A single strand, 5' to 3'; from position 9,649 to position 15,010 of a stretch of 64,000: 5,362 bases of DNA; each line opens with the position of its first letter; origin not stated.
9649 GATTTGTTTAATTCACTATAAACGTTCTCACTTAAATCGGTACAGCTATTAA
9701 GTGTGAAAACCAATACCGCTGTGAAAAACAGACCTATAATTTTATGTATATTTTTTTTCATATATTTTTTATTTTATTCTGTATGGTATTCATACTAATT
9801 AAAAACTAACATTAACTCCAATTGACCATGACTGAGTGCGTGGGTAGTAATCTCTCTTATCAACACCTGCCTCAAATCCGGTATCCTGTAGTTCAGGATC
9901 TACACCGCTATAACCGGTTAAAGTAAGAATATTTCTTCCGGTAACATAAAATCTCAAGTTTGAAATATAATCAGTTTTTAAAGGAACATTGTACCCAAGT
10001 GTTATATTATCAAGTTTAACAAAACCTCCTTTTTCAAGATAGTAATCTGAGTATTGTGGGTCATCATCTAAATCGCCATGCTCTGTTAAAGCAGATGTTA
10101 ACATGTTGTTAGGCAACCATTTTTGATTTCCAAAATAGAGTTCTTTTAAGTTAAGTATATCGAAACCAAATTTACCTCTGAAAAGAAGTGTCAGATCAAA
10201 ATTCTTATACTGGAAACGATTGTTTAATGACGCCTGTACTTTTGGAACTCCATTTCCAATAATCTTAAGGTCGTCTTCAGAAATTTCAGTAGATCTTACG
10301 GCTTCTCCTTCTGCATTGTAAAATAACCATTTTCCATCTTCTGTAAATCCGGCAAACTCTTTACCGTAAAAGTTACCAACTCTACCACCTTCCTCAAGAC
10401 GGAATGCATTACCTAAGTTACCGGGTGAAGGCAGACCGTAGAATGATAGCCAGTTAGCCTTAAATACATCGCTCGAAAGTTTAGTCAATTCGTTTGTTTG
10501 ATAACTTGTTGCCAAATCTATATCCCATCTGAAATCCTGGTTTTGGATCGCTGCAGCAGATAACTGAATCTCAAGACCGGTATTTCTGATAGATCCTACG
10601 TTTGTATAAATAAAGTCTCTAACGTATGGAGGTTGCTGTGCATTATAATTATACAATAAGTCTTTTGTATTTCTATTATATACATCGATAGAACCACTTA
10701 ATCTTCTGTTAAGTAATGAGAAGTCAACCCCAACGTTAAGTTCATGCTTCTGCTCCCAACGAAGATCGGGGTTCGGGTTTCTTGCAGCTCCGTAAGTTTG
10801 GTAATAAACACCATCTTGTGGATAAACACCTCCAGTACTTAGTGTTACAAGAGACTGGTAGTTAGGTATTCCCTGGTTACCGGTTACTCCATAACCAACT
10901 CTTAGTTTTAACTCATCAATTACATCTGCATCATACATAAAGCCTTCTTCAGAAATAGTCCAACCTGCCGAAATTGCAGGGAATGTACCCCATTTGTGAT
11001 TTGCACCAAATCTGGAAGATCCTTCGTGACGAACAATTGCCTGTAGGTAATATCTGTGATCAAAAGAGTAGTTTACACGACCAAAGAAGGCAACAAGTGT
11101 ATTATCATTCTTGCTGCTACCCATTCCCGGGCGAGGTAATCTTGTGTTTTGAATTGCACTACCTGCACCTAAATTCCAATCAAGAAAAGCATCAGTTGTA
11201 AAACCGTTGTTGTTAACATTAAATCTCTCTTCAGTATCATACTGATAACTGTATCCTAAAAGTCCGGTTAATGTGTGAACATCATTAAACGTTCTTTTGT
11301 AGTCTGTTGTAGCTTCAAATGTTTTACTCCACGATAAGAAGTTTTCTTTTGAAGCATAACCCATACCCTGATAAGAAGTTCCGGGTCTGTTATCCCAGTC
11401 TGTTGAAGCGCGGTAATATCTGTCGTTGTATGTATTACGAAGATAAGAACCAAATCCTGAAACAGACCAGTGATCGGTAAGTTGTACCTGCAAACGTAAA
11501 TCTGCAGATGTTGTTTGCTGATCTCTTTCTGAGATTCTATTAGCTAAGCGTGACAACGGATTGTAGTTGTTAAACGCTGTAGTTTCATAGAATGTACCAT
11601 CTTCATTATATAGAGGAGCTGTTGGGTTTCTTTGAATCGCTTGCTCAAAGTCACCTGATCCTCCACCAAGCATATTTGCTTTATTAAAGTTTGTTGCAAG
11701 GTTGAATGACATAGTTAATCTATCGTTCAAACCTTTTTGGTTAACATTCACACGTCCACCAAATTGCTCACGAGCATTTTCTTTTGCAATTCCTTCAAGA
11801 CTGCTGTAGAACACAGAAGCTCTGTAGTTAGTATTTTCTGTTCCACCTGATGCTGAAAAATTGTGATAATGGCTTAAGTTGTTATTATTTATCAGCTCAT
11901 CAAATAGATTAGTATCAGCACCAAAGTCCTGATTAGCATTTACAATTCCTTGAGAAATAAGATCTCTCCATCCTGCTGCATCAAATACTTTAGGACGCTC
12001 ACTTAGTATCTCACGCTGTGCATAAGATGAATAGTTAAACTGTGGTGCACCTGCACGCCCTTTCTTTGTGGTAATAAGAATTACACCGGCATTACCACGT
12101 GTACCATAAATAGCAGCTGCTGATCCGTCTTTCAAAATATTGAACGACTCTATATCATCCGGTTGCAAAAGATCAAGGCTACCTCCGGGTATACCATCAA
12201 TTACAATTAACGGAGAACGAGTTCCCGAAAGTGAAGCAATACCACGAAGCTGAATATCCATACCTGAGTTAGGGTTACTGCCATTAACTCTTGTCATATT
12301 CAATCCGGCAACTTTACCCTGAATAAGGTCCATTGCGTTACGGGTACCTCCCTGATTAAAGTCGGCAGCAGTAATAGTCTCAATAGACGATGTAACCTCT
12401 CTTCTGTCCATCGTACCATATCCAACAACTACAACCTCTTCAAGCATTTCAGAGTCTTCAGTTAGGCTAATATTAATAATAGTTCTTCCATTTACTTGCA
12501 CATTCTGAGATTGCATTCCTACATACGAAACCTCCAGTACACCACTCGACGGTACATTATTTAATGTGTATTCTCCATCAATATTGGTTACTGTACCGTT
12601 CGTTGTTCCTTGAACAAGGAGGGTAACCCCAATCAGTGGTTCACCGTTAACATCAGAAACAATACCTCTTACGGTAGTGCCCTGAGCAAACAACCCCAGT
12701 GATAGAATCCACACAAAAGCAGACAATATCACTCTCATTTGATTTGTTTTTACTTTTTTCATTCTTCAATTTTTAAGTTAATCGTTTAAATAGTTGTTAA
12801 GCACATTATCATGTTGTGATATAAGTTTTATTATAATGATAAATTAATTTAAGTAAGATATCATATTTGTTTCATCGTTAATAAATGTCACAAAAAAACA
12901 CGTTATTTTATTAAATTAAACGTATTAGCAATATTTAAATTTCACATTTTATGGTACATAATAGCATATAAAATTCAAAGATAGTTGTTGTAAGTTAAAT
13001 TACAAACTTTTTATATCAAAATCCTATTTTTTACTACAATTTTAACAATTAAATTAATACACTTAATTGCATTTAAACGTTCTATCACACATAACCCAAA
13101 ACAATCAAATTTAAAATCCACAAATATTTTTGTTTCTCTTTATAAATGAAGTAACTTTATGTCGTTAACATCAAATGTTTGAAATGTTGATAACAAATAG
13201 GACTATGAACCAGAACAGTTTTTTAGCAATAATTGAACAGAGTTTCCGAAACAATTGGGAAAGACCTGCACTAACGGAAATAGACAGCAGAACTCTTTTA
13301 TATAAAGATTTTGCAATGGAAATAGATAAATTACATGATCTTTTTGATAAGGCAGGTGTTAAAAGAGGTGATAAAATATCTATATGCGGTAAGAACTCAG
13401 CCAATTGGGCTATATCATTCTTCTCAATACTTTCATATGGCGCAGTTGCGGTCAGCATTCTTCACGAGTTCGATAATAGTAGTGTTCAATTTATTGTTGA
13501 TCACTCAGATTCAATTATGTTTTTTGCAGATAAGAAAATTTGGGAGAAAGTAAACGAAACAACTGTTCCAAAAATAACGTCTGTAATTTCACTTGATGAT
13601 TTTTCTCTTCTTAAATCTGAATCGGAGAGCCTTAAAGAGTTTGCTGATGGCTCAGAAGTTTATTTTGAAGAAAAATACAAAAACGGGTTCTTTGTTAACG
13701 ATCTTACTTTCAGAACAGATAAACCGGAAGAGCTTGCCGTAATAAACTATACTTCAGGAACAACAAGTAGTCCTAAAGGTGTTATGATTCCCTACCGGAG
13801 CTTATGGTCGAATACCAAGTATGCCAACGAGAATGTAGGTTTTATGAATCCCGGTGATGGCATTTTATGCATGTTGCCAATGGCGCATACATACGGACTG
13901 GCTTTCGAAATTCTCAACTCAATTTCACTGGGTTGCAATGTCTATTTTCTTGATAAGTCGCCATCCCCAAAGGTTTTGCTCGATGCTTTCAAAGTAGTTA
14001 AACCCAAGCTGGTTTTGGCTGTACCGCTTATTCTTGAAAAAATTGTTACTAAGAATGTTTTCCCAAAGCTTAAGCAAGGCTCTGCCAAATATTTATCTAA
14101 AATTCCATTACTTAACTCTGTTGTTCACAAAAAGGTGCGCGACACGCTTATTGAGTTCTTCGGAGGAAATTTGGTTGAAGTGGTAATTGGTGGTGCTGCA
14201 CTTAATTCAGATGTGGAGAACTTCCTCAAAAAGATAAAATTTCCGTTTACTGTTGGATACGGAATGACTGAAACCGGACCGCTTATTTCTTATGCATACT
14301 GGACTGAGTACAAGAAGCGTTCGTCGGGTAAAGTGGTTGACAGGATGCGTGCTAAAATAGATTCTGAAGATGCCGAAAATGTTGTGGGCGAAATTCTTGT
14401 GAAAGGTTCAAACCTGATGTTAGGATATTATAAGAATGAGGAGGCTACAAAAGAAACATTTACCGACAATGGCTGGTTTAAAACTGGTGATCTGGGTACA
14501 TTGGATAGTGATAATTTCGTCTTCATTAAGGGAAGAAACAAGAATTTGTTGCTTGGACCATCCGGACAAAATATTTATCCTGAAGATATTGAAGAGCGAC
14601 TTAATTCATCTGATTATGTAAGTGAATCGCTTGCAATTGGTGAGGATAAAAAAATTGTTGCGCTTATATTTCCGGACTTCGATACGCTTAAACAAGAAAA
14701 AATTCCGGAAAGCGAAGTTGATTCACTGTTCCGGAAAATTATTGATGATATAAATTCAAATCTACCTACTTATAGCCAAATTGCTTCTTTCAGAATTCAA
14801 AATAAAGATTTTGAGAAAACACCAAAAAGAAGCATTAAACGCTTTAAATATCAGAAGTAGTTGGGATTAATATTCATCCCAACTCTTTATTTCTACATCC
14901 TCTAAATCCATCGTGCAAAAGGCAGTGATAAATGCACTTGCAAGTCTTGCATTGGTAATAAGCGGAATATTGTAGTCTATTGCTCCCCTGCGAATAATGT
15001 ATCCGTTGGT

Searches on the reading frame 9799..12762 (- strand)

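Call 56: search_protein_families(library=pfam, max_evalue=0.00001, proteins=[window:9799-12762:-])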
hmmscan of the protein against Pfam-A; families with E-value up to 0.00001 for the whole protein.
window:9799-12762:- (987 aa): 4 families
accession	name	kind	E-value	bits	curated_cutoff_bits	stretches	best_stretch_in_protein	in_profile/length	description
PF00593.30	TonB_dep_Rec_b-barrel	-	2.7e-19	70.8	27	1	395-945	39-436/436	TonB dependent receptor-like, beta-barrel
PF13715.12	CarbopepD_reg_2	-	1.1e-17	64.2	32.2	1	32-112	2-88/88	CarboxypepD_reg-like domain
PF07715.20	Plug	-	2.5e-17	63.7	23.9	1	120-227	2-107/107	TonB-dependent Receptor Plug Domain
PF13620.12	CarboxypepD_reg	-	2.4e-09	37.9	32.3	1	30-100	1-81/82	Carboxypeptidase regulatory-like domain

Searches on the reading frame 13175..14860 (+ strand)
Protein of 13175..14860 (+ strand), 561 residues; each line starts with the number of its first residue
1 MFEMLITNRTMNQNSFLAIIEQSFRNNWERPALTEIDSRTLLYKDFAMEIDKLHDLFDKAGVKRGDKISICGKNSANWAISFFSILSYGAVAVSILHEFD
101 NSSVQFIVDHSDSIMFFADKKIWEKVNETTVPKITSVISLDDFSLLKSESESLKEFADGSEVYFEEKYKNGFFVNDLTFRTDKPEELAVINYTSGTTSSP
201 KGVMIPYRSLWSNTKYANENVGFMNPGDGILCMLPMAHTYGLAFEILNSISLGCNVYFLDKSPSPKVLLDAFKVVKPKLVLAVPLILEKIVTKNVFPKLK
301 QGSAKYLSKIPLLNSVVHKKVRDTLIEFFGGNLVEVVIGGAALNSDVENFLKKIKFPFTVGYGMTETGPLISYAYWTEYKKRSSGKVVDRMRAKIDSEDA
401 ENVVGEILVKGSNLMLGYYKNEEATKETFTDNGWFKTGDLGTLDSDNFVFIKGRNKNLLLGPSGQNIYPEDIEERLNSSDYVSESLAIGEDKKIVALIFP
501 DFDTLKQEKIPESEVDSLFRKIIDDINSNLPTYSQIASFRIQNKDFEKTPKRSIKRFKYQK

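Call 7: search_protein_families(library=pfam, proteins=[window:13175-14860:+])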
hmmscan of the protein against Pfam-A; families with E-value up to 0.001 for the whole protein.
window:13175-14860:+ (561 aa): 2 families
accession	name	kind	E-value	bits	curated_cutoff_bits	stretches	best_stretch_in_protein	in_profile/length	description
PF00501.34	AMP-binding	-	1.6e-64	218.5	29.9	1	22-419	3-384/384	AMP-binding enzyme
PF23562.2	AMP-binding_C_3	-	1.1e-09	39.2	20.8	1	463-558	8-107/124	AMP-binding enzyme C-terminal domain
